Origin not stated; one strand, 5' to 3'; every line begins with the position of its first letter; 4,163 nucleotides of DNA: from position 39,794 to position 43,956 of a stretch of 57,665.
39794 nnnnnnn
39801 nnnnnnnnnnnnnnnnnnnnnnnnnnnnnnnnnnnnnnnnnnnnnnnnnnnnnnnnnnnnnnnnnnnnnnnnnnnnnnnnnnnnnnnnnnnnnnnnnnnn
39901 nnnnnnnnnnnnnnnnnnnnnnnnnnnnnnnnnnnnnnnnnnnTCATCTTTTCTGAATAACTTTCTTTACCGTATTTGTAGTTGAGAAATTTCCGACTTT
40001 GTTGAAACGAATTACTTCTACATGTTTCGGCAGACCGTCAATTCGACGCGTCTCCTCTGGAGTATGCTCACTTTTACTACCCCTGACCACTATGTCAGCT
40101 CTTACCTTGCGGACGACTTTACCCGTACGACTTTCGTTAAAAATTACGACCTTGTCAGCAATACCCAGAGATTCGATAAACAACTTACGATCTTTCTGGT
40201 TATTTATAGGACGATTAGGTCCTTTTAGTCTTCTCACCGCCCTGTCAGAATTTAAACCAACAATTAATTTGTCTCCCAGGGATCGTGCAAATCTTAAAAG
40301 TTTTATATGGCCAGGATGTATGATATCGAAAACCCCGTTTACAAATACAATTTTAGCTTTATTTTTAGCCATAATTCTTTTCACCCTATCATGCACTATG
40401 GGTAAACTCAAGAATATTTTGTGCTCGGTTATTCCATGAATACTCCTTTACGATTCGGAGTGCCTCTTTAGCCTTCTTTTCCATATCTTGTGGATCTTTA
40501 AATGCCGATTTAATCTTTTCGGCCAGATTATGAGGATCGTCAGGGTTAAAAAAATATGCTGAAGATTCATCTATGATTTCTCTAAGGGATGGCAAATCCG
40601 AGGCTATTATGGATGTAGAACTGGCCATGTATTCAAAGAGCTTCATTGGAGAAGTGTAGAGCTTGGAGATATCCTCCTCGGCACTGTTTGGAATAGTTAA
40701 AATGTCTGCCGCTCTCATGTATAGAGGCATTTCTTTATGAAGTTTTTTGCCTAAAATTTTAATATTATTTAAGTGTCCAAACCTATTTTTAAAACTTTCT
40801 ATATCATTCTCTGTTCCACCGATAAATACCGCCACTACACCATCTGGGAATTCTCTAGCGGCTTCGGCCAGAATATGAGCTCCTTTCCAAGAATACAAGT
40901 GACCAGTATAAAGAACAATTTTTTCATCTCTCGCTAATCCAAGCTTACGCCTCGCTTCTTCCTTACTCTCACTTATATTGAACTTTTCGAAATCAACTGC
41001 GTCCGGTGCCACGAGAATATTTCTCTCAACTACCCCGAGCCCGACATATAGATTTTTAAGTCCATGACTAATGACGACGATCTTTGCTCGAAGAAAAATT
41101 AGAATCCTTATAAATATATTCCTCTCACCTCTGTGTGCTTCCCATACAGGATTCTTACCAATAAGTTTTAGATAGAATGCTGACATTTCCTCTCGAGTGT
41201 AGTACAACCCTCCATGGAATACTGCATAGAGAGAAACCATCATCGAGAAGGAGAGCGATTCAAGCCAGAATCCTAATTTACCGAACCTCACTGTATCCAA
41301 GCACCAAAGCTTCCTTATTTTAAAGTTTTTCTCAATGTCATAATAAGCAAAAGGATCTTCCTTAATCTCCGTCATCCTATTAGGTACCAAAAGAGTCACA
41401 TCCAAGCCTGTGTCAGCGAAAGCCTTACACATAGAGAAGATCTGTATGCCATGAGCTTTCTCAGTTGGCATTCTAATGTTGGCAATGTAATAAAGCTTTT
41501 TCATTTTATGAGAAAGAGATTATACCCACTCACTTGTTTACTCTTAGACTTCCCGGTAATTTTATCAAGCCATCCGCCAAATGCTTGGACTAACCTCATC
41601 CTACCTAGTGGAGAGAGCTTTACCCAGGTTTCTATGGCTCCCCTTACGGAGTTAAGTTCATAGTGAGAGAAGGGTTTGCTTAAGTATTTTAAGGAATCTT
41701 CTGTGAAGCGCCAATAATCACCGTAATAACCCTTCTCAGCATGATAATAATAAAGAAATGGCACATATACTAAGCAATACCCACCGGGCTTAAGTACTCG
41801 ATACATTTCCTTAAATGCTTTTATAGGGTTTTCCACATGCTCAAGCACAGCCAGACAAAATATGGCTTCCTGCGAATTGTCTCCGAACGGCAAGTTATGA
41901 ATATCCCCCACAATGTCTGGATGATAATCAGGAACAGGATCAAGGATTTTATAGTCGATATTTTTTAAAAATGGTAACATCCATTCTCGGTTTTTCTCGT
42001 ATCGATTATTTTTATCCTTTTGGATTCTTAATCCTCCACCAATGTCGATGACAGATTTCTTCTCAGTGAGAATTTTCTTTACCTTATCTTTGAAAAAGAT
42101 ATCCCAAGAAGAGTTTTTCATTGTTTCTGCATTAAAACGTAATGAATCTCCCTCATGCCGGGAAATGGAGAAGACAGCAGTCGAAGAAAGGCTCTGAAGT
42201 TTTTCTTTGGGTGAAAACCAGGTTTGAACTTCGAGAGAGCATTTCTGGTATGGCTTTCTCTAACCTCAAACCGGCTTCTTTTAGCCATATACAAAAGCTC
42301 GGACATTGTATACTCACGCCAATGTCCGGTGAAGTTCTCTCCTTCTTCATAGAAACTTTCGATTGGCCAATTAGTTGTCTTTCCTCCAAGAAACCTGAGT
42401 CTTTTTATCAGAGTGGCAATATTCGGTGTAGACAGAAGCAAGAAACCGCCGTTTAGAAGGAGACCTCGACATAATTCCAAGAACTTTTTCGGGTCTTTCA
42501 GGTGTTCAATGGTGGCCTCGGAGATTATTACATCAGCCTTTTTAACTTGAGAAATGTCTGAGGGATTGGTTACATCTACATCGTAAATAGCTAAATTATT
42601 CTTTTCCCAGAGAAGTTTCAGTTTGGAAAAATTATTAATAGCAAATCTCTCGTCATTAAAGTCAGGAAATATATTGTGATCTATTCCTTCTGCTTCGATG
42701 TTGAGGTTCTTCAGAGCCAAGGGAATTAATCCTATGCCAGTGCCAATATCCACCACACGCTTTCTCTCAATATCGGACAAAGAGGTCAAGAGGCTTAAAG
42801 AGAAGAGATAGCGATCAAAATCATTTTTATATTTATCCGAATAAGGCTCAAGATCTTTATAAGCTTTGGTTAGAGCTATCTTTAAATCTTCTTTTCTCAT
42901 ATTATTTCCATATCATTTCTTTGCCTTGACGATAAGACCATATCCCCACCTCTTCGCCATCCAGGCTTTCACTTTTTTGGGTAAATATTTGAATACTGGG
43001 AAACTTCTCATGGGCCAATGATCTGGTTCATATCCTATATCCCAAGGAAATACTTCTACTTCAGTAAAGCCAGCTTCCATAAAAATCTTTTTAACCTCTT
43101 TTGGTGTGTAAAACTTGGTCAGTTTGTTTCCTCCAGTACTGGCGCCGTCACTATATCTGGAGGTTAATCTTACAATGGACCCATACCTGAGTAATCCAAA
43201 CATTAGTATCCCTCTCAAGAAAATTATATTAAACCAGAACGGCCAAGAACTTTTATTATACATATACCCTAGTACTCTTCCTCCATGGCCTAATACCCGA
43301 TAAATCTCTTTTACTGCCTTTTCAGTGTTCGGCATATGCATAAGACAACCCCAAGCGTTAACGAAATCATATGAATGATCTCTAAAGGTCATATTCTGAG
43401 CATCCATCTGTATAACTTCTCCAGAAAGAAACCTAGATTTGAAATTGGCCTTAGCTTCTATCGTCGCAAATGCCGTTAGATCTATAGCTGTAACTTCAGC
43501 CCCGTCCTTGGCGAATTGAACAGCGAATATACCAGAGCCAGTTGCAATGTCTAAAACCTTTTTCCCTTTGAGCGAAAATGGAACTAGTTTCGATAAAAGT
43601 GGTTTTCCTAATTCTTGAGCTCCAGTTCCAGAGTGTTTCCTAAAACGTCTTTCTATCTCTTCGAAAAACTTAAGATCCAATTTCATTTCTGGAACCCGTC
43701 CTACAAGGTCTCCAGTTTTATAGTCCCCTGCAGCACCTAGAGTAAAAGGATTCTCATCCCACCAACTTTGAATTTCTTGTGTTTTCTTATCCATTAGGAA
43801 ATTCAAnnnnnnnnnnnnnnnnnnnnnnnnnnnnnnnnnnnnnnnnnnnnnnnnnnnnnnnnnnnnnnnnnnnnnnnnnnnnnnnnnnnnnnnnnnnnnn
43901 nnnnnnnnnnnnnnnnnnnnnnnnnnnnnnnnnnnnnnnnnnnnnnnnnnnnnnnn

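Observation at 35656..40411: Complete-looking ADP-heptose pathway plus GT9 heptosyltransferase in a lineage not expected to make LPS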

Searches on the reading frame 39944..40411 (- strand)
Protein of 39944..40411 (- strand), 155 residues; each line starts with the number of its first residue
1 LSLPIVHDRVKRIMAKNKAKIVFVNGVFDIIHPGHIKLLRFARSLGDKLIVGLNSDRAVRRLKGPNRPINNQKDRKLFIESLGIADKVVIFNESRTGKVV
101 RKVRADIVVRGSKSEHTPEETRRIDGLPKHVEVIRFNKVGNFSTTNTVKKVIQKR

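Call 3: search_protein_families(library=pfam, proteins=[window:39944-40411:-])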
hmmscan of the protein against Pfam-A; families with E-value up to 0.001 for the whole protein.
window:39944-40411:- (155 aa): 1 family
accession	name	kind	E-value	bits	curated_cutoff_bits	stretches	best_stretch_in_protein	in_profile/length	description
PF01467.32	CTP_transf_like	-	1.2e-16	61.6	21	1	24-135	2-109/133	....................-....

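Call 4: search_protein_families(library=ncbifam, proteins=[window:39944-40411:-])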
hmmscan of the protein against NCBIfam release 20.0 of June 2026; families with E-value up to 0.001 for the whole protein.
window:39944-40411:- (155 aa): 9 families
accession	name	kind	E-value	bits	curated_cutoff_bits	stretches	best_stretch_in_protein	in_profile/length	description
TIGR02199.1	rfaE_dom_II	equivalog_domain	1.3e-36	125.5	181.5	1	14-151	6-142/144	D-glycero-beta-D-manno-heptose 1-phosphate adenylyltransferase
NF008454.0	PRK11316.1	equivalog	2.7e-31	108.7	521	1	16-154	337-474/475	bifunctional D-glycero-beta-D-manno-heptose-7-phosphate kinase/D-glycero-beta-D-manno-heptose 1-phosphate adenylyltransferase HldE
TIGR00125.1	cyt_tran_rel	domain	1.8e-16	60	27.7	1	21-82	1-59/65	adenylyltransferase/cytidyltransferase family protein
TIGR01518.1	g3p_cytidyltrns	equivalog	2.1e-11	44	165.4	1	22-115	1-93/125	glycerol-3-phosphate cytidylyltransferase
NF001985.0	PRK00777.1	subfamily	3.1e-11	43.6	104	1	18-80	3-63/157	pantetheine-phosphate adenylyltransferase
NF002250.0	PRK01170.1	subfamily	1e-08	35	489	1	20-135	1-118/322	bifunctional pantetheine-phosphate adenylyltransferase/NTP phosphatase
NF041124.1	CoaD_Thcocales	equivalog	1.2e-05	25.3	290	1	18-63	3-48/156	phosphopantetheine adenylyltransferase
TIGR01510.1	coaD_prev_kdtB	equivalog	0.00011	22.2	103.3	1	24-114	4-89/155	pantetheine-phosphate adenylyltransferase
NF005518.0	PRK07143.1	equivalog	0.0006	19.3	232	1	17-90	13-87/281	hypothetical protein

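Call 27: search_solved_structures(query=window:39944-40411:-, show_alignments=3)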
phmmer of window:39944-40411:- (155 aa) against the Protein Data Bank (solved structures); distinct sequences matched with E-value up to 0.001: 11.
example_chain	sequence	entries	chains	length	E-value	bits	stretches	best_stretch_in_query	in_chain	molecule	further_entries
5x9q_A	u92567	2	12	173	6.4e-22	81.4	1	6-130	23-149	Putative cytidylyltransferase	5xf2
3elb_A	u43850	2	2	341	6.8e-22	81.3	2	17-113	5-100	Ethanolamine-phosphate cytidylyltransferase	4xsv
3glv_A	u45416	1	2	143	1.6e-13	54.2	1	22-153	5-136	Lipopolysaccharide core biosynthesis protein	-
2b7l_A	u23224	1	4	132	1.2e-09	41.6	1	21-146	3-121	glycerol-3-phosphate cytidylyltransferase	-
1coz_A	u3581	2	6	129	2.8e-09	40.5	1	21-144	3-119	PROTEIN (GLYCEROL-3-PHOSPHATE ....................) | glycerol-3-phosphate cytidylyltransferase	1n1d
5x3d_A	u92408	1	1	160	9.2e-08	35.5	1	20-113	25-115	Phosphoenolpyruvate phosphomutase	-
9hsg_A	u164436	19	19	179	2.2e-05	27.8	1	14-65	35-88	choline-phosphate cytidylyltransferase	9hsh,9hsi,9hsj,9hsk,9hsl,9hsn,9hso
9hsm_A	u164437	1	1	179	2.2e-05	27.8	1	14-65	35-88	choline-phosphate cytidylyltransferase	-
4zcp_A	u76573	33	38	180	2.2e-05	27.8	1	14-65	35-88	Cholinephosphate cytidylyltransferase | Choline-phosphate cytidylyltransferase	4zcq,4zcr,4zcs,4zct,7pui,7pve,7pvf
3hl4_A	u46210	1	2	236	0.00065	23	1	21-90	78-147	Choline-phosphate cytidylyltransferase A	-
4mvd_B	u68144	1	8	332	0.00094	22.5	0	21-89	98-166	Choline-phosphate cytidylyltransferase A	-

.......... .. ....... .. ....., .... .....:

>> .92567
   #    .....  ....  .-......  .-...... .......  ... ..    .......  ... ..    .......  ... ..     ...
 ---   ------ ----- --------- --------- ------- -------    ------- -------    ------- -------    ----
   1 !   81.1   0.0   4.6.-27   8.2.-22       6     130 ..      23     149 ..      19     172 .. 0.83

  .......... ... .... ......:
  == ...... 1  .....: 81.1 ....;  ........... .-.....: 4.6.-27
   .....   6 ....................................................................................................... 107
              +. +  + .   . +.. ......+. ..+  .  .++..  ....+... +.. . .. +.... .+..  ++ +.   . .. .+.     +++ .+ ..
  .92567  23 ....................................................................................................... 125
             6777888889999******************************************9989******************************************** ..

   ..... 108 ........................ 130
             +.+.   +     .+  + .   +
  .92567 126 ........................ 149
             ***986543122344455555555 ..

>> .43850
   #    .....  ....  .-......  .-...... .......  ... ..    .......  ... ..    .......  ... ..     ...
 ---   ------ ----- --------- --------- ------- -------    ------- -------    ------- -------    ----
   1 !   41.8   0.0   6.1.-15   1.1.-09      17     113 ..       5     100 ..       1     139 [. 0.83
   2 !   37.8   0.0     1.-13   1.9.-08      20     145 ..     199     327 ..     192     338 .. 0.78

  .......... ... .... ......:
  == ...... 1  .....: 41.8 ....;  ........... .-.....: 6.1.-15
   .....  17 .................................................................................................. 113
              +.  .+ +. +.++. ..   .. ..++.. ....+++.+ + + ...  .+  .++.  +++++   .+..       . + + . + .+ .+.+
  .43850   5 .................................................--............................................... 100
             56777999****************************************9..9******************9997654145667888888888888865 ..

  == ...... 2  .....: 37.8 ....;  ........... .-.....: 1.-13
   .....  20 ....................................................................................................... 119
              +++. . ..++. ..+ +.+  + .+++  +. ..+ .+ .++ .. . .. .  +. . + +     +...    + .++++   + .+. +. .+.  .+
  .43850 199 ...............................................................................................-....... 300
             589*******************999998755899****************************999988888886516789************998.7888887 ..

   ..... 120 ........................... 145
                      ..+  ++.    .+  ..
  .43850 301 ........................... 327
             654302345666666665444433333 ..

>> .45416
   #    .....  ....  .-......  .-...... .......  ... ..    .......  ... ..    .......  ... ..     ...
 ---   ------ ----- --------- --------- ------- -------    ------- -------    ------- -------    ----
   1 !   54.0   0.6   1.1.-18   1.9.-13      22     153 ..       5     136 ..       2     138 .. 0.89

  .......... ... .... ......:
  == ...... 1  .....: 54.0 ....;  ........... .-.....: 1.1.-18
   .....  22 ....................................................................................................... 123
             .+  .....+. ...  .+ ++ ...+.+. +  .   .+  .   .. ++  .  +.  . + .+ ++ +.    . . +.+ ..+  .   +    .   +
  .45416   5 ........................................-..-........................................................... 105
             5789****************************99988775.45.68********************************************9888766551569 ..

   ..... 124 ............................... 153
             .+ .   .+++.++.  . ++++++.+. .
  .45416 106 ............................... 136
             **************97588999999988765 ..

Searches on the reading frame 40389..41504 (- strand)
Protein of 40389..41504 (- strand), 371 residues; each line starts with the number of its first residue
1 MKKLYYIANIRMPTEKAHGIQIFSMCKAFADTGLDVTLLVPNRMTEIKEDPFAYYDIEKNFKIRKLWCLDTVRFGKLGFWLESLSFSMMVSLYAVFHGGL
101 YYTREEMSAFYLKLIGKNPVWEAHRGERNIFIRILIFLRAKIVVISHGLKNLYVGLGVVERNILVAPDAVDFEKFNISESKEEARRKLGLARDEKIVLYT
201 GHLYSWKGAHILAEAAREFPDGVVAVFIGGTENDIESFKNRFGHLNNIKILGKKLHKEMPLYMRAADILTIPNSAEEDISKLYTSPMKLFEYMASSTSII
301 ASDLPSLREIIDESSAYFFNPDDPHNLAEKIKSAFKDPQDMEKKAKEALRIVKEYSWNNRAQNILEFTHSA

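Call 3: search_protein_families(library=pfam, proteins=[window:40389-41504:-])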
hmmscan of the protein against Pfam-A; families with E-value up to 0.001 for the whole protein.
window:40389-41504:- (371 aa): 3 families
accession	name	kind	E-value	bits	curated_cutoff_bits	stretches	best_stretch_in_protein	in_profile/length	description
PF00534.26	Glycos_transf_1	-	2.3e-20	73.3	26.4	1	181-347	2-167/172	Glycosyl transferases group 1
PF13692.12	Glyco_trans_1_4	-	7.4e-18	65.6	27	1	195-337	2-142/142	Glycosyl transferases group 1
PF13524.12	Glyco_trans_1_2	-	1.3e-09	38.6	25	1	230-366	21-144/144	Glycosyl transferase-like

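Call 4: search_protein_families(library=ncbifam, proteins=[window:40389-41504:-])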
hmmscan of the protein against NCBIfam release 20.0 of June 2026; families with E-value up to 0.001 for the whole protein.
window:40389-41504:- (371 aa): 19 families
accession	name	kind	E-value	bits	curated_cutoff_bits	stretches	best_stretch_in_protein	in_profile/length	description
TIGR04063.1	stp3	hypoth_equivalog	2.3e-24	86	442.05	1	141-362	160-386/397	TIGR04063 family PEP-CTERM/XrtA system glycosyltransferase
NF047684.1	TeichurnBiosyTuaC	equivalog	1.8e-19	70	550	1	143-365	169-383/391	teichuronic acid biosynthesis protein TuaC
NF007640.0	PRK10307.1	subfamily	1.2e-16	60.6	276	1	140-353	173-388/411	WcaI family glycosyltransferase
NF053787.1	GlcN_PG_synth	equivalog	3e-14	52.6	480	1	154-366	159-354/361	N-acetylglucosaminyl phosphatidylglycerol synthase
TIGR03449.1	mycothiol_MshA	equivalog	8.5e-14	51.2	462.5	1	160-367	187-399/406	D-inositol-3-phosphate glycosyltransferase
NF012028.0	PRK15484.1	subfamily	5.2e-12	45.6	618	1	139-365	140-372/380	lipopolysaccharide N-acetylglucosaminyltransferase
NF047676.1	TeichurnBiosyTuaH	equivalog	5.4e-12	45.3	550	1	162-366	184-382/384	teichuronic acid biosynthesis protein TuaH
TIGR04047.1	MSMEG_0565_glyc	hypoth_equivalog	3.2e-11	42.9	259.85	1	164-367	162-370/373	MSMEG_0565 family glycosyltransferase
NF038298.1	EPS_HpsO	equivalog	9.6e-10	37.8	575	1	165-368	172-384/388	hormogonium polysaccharide biosynthesis glycosyltransferase HpsO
TIGR03999.1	thiol_BshA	equivalog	3.9e-09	35.9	273.7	1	141-358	147-360/375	N-acetyl-alpha-D-glucosaminyl L-malate synthase BshA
NF049987.1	DaglGlyslTfaseDgs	equivalog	7.4e-09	35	500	1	144-360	107-316/332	processive diacylglycerol alpha-glucosyltransferase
TIGR02149.1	glgA_Coryne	subfamily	2e-08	33.8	302.4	1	142-366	148-385/391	glycogen synthase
NF038295.1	EPS_HpsP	equivalog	8.2e-08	31.6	550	1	162-366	177-382/388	hormogonium polysaccharide biosynthesis glycosyltransferase HpsP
NF041876.1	EPS_EpsE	equivalog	3.7e-07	29.7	400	1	200-363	220-388/389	exopolysaccharide biosynthesis GT4 family glycosyltransferase EpsE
TIGR03088.1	stp2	hypoth_equivalog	3.9e-07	29.4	409.05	1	141-362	139-364/374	TIGR03088 family PEP-CTERM/XrtA system glycosyltransferase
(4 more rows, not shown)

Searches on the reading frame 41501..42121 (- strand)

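Call 3: search_protein_families(library=pfam, proteins=[window:41501-42121:-])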
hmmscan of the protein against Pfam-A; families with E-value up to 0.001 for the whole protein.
window:41501-42121:- (206 aa): 7 families
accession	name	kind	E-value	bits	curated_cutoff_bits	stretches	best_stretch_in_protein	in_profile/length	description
PF08241.18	Methyltransf_11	-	5e-15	56.4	21.2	1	70-117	47-94/95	Methyltransferase domain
PF13489.12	Methyltransf_23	-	1.1e-09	38.7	27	1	13-146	12-144/164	Methyltransferase domain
PF13649.12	Methyltransf_25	-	9.5e-09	36.3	27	1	70-114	51-97/97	Methyltransferase domain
PF13847.12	Methyltransf_31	-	4.5e-08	33.3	27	1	71-118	60-109/145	Methyltransferase domain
PF08242.18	Methyltransf_12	-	1.4e-05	26.2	30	1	74-115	58-97/98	Methyltransferase domain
PF05148.21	Methyltransf_8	-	6e-05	23.5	27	1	69-117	108-155/219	Hypothetical methyltransferase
PF01209.24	Ubie_methyltran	-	0.0002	21.3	20.1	1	71-118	104-151/233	ubiE/COQ5 methyltransferase family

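Call 4: search_protein_families(library=ncbifam, proteins=[window:41501-42121:-])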
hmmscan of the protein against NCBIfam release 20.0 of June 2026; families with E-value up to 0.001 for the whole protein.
window:41501-42121:- (206 aa): 16 families
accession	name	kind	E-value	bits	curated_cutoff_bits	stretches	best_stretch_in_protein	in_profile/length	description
NF045667.1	MTase_DVU1556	equivalog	1e-07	31.7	155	1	69-118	70-119/213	DVU_1556 family methyltransferase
TIGR02072.1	BioC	equivalog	1.7e-06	28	184.95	1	18-117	32-131/244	malonyl-ACP O-methyltransferase BioC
NF008823.0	PRK11873.1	subfamily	6.4e-06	25.8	263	1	71-116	134-179/272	arsenite methyltransferase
NF040539.1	AST_met_ArsM_2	exception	6.8e-06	26.1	240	1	71-125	116-169/262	putative arsinothricin biosynthesis methyltransferase ArsM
NF001241.0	PRK00216.1-2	equivalog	1.3e-05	24.9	327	1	69-118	98-147/231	demethylmenaquinone methyltransferase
NF001240.0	PRK00216.1-1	equivalog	2.2e-05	23.6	378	1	70-119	120-169/251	bifunctional demethylmenaquinone methyltransferase/2-methoxy-6-polyprenyl-1,4-benzoquinol methylase UbiE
TIGR01934.1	MenG_MenH_UbiE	subfamily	3.4e-05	23.2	158.35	1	70-118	93-141/223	ubiquinone/menaquinone biosynthesis methyltransferase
NF047649.1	MTase_UXPK_star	exception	6.4e-05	22.1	460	1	71-118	134-181/283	methyltransferase/UXPK-star double selenoprotein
NF001243.0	PRK00216.1-4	equivalog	7.7e-05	22.1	235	1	71-117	104-150/237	demethylmenaquinone methyltransferase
NF052510.1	methyltran_MpqE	exception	0.00013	21.4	335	1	72-116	105-149/234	methyl-plastoquinone biosynthesis methyltransferase MpqE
NF045825.1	FAmtase_mtf2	equivalog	0.00014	21.2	400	1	70-117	110-157/248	fatty-acid O-methyltransferase Mtf2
NF045823.1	PthPhpthDimycoMt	equivalog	0.00014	21.2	300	1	70-117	118-165/256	phthiotriol/phenolphthiotriol dimycocerosates methyltransferase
NF001244.0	PRK00216.1-5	equivalog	0.00022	20.6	216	1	71-117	106-152/236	bifunctional demethylmenaquinone methyltransferase/2-methoxy-6-polyprenyl-1,4-benzoquinol methylase UbiE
NF041537.1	ArsM_AhpD_UU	exception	0.00061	18.7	510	0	75-118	137-180/345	arsenite methyltransferase/AhpD domain selenoprotein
NF011650.0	PRK15068.1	equivalog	0.00073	18.5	209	0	74-115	181-222/324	tRNA 5-methoxyuridine(34)/uridine 5-oxyacetic acid(34) synthase CmoB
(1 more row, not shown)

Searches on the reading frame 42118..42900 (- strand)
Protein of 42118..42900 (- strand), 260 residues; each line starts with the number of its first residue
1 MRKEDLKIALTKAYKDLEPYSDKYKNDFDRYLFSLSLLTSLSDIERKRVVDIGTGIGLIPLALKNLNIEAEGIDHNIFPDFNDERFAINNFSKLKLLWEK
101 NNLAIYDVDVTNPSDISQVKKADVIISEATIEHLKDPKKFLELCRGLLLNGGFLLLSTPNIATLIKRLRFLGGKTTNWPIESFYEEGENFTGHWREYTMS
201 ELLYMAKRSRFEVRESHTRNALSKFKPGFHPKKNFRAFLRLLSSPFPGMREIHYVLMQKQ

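Call 3: search_protein_families(library=pfam, proteins=[window:42118-42900:-])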
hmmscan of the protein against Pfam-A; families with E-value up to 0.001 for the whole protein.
window:42118-42900:- (260 aa): 4 families
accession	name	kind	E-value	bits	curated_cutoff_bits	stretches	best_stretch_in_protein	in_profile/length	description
PF13489.12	Methyltransf_23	-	2.8e-11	43.8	27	1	36-213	13-161/164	Methyltransferase domain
PF08242.18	Methyltransf_12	-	1.2e-05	26.3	30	1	51-154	2-98/98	Methyltransferase domain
PF08241.18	Methyltransf_11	-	2.7e-05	25.1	21.2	1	96-155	43-94/95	Methyltransferase domain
PF13847.12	Methyltransf_31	-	4e-05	23.8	27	1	47-164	5-118/145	Methyltransferase domain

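Call 4: search_protein_families(library=ncbifam, proteins=[window:42118-42900:-])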
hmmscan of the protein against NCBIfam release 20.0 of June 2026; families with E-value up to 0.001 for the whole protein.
window:42118-42900:- (260 aa): 5 families
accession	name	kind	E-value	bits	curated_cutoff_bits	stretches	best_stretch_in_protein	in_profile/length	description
TIGR01983.1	UbiG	equivalog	9.5e-10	38.1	102.95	1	42-160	46-155/228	bifunctional 2-polyprenyl-6-hydroxyphenol methylase/3-demethylubiquinol 3-O-methyltransferase UbiG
TIGR02072.1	BioC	equivalog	4.3e-07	30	184.95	1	36-164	22-140/244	malonyl-ACP O-methyltransferase BioC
TIGR04345.1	ovoA_Cterm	equivalog_domain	0.00015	21.4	170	0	118-160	131-173/242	putative 4-mercaptohistidine N1-methyltransferase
NF045667.1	MTase_DVU1556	equivalog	0.00041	19.9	155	0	46-157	23-120/213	DVU_1556 family methyltransferase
TIGR03534.1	RF_mod_PrmC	equivalog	0.00084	18.9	199.1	0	41-127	84-162/253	peptide chain release factor N(5)-glutamine methyltransferase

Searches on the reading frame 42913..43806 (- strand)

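Call 8: search_protein_families(library=pfam, proteins=[window:42913-43806:-])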
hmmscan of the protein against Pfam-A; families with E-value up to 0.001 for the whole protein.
window:42913-43806:- (297 aa): 8 families
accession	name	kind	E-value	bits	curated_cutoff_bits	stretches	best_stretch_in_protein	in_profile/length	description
PF08241.18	Methyltransf_11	-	5e-19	69.2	21.2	1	85-179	1-94/95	Methyltransferase domain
PF13649.12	Methyltransf_25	-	3.5e-18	66.5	27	1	84-176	1-97/97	Methyltransferase domain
PF13489.12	Methyltransf_23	-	1.2e-15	58.1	27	1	69-251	11-163/164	Methyltransferase domain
PF13847.12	Methyltransf_31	-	2.5e-13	50.4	27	1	80-179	3-108/145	Methyltransferase domain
PF01209.24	Ubie_methyltran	-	1.8e-10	41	20.1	1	78-252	45-218/233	ubiE/COQ5 methyltransferase family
PF08242.18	Methyltransf_12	-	5.9e-10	40.2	30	1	85-178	1-98/98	Methyltransferase domain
PF06325.19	PrmA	-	8e-06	26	22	1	60-131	141-213/296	Ribosomal protein L11 methyltransferase (PrmA)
PF05175.20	MTS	-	1.1e-05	25.6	23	1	71-149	23-102/170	Methyltransferase small domain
